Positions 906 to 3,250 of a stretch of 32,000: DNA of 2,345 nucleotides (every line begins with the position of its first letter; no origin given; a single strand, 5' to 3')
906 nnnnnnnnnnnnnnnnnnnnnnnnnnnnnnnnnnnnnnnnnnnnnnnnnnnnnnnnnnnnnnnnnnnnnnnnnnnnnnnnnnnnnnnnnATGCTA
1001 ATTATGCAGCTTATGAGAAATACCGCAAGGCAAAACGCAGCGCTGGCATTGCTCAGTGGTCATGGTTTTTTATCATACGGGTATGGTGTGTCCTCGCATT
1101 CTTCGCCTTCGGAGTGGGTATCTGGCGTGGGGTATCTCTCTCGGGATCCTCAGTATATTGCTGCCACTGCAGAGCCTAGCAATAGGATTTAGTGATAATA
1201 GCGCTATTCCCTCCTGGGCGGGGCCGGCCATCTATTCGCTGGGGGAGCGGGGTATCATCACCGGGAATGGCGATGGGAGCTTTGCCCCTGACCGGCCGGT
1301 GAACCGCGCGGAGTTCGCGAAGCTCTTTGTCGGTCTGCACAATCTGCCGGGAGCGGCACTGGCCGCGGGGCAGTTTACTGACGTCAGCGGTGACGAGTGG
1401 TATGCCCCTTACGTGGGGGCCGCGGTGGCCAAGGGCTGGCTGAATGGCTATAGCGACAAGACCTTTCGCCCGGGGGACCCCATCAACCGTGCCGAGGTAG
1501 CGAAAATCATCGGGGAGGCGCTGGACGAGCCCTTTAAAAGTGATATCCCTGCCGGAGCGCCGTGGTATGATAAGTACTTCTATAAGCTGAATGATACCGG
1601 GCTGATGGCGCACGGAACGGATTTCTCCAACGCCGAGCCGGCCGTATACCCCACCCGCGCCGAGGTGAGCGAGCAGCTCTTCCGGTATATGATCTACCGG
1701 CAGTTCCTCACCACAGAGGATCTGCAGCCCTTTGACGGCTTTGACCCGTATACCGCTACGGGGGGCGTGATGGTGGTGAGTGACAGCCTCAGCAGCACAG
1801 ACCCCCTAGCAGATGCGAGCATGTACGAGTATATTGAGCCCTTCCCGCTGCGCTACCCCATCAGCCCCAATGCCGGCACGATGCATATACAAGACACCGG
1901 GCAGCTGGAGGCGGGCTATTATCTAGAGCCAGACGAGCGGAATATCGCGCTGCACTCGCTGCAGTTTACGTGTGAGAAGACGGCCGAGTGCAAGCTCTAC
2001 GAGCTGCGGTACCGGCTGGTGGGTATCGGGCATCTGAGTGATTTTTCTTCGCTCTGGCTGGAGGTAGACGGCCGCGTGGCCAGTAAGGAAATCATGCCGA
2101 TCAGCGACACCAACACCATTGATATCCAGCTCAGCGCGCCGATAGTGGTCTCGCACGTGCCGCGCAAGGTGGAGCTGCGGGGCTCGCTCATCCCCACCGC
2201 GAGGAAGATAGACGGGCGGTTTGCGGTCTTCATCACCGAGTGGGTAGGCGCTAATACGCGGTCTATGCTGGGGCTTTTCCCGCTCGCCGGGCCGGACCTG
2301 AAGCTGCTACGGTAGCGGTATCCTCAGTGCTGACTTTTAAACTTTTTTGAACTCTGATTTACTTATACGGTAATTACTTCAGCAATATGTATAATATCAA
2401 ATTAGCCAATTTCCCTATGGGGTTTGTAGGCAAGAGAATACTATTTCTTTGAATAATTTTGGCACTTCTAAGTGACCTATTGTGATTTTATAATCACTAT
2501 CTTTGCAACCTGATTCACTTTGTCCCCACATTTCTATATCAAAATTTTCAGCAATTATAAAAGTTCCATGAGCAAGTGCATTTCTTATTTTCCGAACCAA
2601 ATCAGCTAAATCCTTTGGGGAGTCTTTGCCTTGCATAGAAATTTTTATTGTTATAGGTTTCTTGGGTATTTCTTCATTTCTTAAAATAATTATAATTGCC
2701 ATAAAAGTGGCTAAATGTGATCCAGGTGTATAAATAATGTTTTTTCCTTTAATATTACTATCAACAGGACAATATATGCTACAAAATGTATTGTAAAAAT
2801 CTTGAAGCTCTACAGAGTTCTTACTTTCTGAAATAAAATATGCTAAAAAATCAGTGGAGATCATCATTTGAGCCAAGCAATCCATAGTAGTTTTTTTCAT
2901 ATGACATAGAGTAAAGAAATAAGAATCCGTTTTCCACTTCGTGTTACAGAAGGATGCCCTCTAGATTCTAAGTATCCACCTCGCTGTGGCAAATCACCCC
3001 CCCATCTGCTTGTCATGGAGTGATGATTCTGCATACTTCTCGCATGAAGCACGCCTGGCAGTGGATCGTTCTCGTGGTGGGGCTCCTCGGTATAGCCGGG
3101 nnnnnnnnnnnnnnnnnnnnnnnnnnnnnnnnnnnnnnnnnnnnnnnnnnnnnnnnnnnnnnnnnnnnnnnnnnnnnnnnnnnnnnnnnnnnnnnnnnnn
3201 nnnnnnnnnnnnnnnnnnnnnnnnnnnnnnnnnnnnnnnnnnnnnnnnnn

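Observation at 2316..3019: Roughly 650-bp low-GC islet carrying a lone HEPN-motif gene in a high-GC backbone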

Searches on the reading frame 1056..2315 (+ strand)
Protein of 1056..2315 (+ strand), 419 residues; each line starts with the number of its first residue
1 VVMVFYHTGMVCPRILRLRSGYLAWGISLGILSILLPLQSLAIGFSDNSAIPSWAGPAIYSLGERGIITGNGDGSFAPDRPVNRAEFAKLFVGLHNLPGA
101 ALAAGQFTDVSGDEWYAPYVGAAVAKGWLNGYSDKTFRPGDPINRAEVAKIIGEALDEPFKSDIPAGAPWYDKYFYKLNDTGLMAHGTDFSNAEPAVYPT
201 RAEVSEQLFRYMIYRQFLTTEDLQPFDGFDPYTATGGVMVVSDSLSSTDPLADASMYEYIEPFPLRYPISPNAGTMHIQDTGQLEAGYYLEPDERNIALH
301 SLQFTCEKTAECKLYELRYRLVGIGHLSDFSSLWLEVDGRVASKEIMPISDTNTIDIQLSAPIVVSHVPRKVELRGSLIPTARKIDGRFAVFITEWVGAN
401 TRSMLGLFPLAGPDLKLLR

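Call 13: search_protein_families(library=pfam, proteins=[window:1056-2315:+])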
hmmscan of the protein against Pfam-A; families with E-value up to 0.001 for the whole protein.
window:1056-2315:+ (419 aa): 1 family
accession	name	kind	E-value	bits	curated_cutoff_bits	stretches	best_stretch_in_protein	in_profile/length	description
PF00395.25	SLH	-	1.4e-28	99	20.8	2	107-149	2-44/44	S-layer homology domain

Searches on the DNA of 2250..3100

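Call 64: search_rna_families(source=window, start=2250, end=3100, threshold=evalue, max_evalue=1)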
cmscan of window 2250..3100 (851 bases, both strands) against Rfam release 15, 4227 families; matches with E-value up to 1: 3.
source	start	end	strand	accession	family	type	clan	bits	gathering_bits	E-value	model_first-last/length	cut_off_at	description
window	2388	2459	+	RF00329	snoZ162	Gene; snRNA; snoRNA; CD-box;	-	19.9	45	0.58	1-88/88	no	Small nucleolar RNA Z162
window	2800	2879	-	RF00584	SNORD105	Gene; snRNA; snoRNA; CD-box;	CL00075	18.7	45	0.53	1-87/87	no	Small nucleolar RNA SNORD105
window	2838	2896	-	RF00002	5_8S_rRNA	Gene; rRNA;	CL00112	14.6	42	0.27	1-154/154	no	5.8S ribosomal RNA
